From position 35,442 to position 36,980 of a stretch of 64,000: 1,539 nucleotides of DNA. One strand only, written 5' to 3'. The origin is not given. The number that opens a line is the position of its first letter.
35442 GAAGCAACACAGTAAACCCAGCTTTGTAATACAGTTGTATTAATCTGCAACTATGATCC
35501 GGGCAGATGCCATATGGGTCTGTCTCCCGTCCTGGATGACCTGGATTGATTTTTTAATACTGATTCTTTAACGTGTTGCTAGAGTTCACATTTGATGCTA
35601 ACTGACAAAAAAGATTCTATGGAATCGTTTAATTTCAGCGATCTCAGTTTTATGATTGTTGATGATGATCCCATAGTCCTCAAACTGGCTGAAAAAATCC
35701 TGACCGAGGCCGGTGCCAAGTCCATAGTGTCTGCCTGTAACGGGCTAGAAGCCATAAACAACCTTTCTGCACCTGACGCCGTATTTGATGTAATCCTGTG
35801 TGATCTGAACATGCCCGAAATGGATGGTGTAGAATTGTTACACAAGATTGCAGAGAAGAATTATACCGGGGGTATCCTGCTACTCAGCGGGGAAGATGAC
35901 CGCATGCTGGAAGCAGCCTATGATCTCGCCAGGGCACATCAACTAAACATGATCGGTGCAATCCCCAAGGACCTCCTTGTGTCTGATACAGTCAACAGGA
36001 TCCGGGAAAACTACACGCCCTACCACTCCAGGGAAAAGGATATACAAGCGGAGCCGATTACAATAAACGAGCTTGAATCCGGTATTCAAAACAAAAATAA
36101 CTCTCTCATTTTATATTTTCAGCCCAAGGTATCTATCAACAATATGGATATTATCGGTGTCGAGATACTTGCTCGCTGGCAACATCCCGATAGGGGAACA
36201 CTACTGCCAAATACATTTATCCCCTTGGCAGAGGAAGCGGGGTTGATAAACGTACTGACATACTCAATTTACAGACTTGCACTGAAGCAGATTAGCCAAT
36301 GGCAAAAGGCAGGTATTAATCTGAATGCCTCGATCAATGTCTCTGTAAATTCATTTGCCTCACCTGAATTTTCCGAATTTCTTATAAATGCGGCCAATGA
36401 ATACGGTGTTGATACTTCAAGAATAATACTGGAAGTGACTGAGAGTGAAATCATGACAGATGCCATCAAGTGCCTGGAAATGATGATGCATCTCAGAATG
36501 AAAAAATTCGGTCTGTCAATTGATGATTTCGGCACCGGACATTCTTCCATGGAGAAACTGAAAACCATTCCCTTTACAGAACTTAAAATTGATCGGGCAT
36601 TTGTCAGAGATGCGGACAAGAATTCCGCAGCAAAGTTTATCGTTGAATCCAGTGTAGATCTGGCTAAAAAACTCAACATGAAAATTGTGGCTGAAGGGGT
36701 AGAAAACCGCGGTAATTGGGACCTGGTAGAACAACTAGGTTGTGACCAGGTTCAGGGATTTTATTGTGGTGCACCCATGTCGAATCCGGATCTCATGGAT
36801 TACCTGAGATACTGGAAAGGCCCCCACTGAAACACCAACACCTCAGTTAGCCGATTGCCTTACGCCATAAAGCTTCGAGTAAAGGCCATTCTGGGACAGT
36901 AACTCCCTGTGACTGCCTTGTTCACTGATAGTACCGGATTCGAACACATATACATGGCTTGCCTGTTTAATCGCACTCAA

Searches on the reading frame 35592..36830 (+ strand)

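Call 67: search_protein_families(library=pfam, proteins=[window:35592-36830:+], max_evalue=0.0001)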
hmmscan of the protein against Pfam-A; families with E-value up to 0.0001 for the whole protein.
window:35592-36830:+ (412 aa): 2 families
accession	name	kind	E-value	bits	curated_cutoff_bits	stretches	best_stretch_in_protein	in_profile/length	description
PF00563.25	EAL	-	8e-69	232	31.3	1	161-395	4-236/236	EAL domain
PF00072.30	Response_reg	-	4.6e-19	69.1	30.2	1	21-129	2-102/111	Response regulator receiver domain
